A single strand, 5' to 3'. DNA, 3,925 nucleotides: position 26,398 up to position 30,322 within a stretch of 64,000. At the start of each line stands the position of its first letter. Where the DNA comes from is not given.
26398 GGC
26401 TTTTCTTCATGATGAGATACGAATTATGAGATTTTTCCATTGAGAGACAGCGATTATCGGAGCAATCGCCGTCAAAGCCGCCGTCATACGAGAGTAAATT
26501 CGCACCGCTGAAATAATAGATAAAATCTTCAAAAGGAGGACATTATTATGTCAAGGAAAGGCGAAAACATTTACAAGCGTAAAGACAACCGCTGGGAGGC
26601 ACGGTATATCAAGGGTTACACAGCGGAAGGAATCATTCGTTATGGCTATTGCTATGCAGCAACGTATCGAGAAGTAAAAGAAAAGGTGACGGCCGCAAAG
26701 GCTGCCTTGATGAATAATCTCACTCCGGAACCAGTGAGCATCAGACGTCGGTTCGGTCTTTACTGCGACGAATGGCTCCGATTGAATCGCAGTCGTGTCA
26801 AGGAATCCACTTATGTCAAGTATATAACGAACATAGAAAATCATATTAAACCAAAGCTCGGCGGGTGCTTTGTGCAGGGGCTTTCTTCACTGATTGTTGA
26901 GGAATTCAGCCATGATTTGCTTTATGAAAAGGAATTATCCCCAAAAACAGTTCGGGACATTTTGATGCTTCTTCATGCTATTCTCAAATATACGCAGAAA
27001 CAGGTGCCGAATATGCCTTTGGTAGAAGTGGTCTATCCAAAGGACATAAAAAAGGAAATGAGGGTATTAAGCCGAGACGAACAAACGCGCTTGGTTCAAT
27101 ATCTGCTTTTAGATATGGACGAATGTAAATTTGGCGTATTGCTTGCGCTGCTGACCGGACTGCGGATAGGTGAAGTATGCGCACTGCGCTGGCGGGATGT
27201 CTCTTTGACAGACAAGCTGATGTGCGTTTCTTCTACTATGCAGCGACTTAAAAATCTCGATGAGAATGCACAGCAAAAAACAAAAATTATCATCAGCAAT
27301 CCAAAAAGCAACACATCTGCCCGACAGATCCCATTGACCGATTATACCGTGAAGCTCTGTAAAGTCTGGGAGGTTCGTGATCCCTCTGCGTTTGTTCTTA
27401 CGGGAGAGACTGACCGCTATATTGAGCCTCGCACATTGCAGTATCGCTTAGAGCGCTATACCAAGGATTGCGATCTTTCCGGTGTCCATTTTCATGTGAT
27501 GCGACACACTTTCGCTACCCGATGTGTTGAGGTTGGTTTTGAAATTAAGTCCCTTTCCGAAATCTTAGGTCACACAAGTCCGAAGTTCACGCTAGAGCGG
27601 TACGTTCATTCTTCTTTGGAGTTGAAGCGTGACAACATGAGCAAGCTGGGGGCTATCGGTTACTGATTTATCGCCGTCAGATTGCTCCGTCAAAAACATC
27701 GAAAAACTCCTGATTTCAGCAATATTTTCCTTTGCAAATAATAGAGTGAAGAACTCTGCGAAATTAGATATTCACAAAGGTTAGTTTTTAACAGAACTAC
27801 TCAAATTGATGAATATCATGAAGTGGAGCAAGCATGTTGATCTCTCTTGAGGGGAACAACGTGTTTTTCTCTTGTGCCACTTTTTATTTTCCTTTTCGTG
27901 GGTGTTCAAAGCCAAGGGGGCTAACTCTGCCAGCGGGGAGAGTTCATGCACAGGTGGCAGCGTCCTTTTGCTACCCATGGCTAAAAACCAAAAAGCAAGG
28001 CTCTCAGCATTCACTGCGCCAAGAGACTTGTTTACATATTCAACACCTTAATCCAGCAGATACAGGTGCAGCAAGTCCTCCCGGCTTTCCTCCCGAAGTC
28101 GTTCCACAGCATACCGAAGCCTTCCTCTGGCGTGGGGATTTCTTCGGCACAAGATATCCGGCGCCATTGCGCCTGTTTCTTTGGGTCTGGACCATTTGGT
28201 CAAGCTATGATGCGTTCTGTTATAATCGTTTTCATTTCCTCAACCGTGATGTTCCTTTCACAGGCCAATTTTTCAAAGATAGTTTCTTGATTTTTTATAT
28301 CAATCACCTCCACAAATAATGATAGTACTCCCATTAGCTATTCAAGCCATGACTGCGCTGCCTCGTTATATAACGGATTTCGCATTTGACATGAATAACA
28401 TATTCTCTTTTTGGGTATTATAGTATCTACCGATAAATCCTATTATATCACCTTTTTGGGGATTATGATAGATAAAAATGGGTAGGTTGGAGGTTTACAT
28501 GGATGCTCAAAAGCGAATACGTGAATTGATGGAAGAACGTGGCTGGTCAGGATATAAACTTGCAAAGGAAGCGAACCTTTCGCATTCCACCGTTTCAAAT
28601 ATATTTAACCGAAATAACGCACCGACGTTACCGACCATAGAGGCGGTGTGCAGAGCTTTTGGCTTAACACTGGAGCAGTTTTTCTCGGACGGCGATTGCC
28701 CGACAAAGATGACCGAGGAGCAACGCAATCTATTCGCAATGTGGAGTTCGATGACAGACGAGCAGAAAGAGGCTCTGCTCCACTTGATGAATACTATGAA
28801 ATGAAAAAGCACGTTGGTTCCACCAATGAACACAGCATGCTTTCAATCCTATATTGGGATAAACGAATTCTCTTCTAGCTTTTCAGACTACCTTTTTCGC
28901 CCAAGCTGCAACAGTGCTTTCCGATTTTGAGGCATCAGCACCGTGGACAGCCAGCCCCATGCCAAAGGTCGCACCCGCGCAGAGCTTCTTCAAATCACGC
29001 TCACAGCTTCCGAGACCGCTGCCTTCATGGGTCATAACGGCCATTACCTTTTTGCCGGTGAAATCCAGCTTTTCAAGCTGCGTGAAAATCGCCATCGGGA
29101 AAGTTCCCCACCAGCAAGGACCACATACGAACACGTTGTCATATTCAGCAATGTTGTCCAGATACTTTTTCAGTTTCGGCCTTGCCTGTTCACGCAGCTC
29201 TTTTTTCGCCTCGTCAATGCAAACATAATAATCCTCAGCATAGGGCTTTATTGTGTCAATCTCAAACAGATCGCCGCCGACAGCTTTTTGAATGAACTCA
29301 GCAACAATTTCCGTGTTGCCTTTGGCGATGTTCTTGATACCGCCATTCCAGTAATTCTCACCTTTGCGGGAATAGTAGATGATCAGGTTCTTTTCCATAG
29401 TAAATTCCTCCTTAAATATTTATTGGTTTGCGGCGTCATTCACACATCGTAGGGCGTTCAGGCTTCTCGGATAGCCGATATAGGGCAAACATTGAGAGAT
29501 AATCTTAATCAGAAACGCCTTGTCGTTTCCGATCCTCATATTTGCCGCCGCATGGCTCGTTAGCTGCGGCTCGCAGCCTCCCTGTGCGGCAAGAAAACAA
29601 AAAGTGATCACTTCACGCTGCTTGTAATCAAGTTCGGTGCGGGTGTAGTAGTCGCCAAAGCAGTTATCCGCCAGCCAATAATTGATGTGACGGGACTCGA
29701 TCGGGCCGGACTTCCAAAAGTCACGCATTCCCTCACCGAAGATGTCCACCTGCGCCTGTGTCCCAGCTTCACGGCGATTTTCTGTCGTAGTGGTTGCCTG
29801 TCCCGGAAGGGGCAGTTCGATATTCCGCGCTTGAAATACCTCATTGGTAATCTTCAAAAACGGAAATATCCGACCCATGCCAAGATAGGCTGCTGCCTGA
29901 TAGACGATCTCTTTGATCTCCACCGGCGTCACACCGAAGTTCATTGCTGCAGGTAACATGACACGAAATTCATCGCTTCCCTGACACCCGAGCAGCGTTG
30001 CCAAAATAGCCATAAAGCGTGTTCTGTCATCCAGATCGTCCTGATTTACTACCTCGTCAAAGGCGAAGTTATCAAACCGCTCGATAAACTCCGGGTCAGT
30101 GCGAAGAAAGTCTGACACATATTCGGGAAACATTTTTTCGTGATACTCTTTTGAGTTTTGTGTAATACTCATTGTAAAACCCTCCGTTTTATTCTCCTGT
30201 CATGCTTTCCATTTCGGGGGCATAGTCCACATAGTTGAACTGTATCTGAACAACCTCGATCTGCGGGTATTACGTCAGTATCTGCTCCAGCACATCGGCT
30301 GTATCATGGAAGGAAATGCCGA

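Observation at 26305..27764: Recombinase-in-inverton: perfect 22-bp inverted repeats enclose a tyrosine recombinase gene and a near-consensus promoter aimed at the adhesin gene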

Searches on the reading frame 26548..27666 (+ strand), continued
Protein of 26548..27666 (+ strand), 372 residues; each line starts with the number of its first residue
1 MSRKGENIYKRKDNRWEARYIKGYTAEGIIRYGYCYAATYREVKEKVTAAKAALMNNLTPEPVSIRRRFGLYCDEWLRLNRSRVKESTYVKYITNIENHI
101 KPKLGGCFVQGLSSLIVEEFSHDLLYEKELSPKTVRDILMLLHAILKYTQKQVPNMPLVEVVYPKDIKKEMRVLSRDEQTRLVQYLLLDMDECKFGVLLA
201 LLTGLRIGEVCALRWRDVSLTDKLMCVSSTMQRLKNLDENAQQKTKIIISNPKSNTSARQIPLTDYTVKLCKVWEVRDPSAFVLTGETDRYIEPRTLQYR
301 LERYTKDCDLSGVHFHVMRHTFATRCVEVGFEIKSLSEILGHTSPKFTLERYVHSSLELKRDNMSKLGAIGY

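Call 83: find_encoding_contigs(protein=P0050, flank=3000, max_places=6)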
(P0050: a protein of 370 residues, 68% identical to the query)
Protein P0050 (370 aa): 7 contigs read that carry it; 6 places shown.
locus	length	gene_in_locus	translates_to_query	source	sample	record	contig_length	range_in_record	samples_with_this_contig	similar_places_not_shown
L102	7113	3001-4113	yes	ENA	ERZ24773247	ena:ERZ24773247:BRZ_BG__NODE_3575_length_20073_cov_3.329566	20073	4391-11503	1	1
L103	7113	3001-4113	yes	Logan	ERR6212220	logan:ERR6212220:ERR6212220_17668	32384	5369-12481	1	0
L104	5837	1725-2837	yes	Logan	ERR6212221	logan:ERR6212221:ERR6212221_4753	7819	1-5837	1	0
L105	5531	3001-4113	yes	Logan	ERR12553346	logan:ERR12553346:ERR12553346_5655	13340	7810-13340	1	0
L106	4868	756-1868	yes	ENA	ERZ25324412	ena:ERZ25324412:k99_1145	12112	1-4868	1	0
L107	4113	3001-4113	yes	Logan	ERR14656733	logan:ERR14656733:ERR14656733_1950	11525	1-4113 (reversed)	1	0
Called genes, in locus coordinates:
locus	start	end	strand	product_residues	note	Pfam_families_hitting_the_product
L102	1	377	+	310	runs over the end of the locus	PF13154:DUF3991, PF13155:Toprim_2, PF13362:Toprim_3, PF13662:Toprim_4 (weak)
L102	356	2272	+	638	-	PF02534:T4SS-DNA_transf, PF10412:TrwB_AAD_bind, PF12696:TraG-D_C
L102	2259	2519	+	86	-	PF02082:Rrf2 (weak), PF13730:HTH_36, PF00392:GntR (weak), PF13545:HTH_Crp_2 (faint), PF01022:HTH_5 (weak)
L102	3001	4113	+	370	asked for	PF14659:Phage_int_SAM_3, PF00589:Phage_integrase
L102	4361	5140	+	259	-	PF19567:CpsB_CapC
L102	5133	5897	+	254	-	PF02706:Wzz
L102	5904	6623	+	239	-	PF01656:CbiA, PF10609:ParA, PF13614:AAA_31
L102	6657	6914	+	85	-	-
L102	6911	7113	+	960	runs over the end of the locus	PF00271:Helicase_C, PF03457:HA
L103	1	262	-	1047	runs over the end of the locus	PF00270:DEAD (faint), PF04851:ResIII, PF00271:Helicase_C, PF03457:HA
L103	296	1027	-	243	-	PF10609:ParA (faint), PF01656:CbiA, PF13614:AAA_31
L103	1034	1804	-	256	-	PF02706:Wzz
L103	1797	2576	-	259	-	PF19567:CpsB_CapC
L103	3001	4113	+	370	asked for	PF14659:Phage_int_SAM_3, PF00589:Phage_integrase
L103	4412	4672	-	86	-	PF02082:Rrf2 (weak), PF13730:HTH_36, PF13545:HTH_Crp_2 (weak), PF00392:GntR (weak), PF13412:HTH_24 (faint), PF01022:HTH_5 (weak)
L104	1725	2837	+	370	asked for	PF14659:Phage_int_SAM_3, PF00589:Phage_integrase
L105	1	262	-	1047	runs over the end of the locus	PF00270:DEAD (faint), PF04851:ResIII, PF00271:Helicase_C, PF03457:HA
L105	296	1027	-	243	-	PF10609:ParA, PF01656:CbiA, PF13614:AAA_31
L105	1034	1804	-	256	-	PF02706:Wzz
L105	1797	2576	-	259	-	PF19567:CpsB_CapC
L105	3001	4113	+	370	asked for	PF14659:Phage_int_SAM_3, PF00589:Phage_integrase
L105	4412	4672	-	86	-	PF02082:Rrf2 (weak), PF13730:HTH_36, PF13545:HTH_Crp_2 (weak), PF00392:GntR (weak), PF13412:HTH_24 (faint), PF01022:HTH_5 (weak)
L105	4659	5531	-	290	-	?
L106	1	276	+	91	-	?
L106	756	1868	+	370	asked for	PF14659:Phage_int_SAM_3, PF00589:Phage_integrase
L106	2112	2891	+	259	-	PF19567:CpsB_CapC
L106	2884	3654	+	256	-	PF02706:Wzz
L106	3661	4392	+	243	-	PF10609:ParA, PF01656:CbiA, PF13614:AAA_31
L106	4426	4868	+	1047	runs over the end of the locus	PF00270:DEAD (faint), PF04851:ResIII, PF00271:Helicase_C, PF03457:HA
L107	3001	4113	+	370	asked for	PF14659:Phage_int_SAM_3, PF00589:Phage_integrase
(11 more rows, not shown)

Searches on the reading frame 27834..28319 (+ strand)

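Call 4: search_protein_families(library=pfam, proteins=[window:27834-28319:+], max_evalue=0.01)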
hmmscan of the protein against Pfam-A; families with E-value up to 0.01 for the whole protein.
window:27834-28319:+ (161 aa): 0 families

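Call 19: search_protein_families(library=pfam, alignment_id=A2, max_evalue=0.001)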
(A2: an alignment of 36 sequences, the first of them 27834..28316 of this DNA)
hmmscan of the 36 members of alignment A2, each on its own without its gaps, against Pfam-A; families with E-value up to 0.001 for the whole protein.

A. member 1, window:27834-28316:+ (161 aa): 0 families

B. families by the number of members that match (of 36 scanned): 10 families
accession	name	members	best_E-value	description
PF00440.29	TetR_N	18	5.7e-12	Bacterial regulatory proteins, tetR family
PF10502.14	Peptidase_S26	4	6.2e-08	Signal peptidase, peptidase S26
PF01427.22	Peptidase_M15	1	1.9e-24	D-ala-D-ala dipeptidase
PF04542.20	Sigma70_r2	1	1.9e-12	Sigma-70 region 2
PF03720.21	UDPG_MGDP_dh_C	1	6.5e-12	UDP-glucose/GDP-mannose dehydrogenase family, UDP binding domain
PF03721.20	UDPG_MGDP_dh_N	1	6.5e-10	UDP-glucose/GDP-mannose dehydrogenase family, NAD binding domain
PF08281.18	Sigma70_r4_2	1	1e-08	Sigma-70, region 4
PF01381.28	HTH_3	1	9e-06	Helix-turn-helix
PF04545.22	Sigma70_r4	1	6.5e-05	Sigma-70, region 4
PF13443.12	HTH_26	1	0.00013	Cro/C1-type HTH DNA-binding domain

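Call 33: search_protein_families(library=ncbifam, proteins=[window:27834-28319:+], max_evalue=0.1)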
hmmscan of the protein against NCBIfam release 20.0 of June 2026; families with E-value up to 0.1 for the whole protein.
window:27834-28319:+ (161 aa): 0 families

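Call 34: search_protein_families(library=pfam, proteins=[window:27834-28319:+], max_evalue=10)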
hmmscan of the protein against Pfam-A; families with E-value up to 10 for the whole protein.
window:27834-28319:+ (161 aa): 0 families

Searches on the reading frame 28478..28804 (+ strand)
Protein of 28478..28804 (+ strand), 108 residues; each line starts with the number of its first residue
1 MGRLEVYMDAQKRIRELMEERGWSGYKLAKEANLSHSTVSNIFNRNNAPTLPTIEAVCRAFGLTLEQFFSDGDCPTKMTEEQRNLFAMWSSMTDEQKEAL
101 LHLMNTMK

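Call 4: search_protein_families(library=pfam, proteins=[window:28478-28804:+], max_evalue=0.01)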
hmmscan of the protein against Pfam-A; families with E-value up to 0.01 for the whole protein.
window:28478-28804:+ (108 aa): 4 families
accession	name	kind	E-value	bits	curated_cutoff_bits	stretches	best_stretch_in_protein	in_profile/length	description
PF01381.28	HTH_3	-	4.9e-12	46.1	23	1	14-67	1-54/55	Helix-turn-helix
PF13443.12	HTH_26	-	1.1e-11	45.2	22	1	13-70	1-59/63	Cro/C1-type HTH DNA-binding domain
PF13560.12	HTH_31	-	1.4e-09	38.5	27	1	13-66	5-59/64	Helix-turn-helix domain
PF12844.13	HTH_19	-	0.0016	18.8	30.2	1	12-69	2-59/64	Helix-turn-helix domain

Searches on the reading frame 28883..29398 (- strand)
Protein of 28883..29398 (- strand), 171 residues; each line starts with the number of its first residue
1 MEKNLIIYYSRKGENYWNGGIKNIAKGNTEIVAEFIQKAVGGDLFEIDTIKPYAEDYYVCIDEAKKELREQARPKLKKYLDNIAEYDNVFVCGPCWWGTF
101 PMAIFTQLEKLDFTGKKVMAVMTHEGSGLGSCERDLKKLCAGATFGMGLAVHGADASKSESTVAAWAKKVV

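Call 4: search_protein_families(library=pfam, proteins=[window:28883-29398:-], max_evalue=0.01)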
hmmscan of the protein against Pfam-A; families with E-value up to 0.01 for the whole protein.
window:28883-29398:- (171 aa): 2 families
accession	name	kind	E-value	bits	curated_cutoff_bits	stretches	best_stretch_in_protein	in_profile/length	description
PF12682.12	Flavodoxin_4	-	9.8e-22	77.5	24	1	25-169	9-154/155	Flavodoxin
PF03358.20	FMN_red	-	1.4e-06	28.5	24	1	25-143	12-134/152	NADPH-dependent FMN reductase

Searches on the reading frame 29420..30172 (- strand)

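Call 4: search_protein_families(library=pfam, proteins=[window:29420-30172:-], max_evalue=0.01)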
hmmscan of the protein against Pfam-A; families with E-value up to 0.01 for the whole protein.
window:29420-30172:- (250 aa): 1 family
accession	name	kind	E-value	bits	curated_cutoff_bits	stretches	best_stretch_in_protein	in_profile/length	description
PF02627.25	CMD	-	1.9e-24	85.9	23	2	27-109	1-82/84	Carboxymuconolactone decarboxylase family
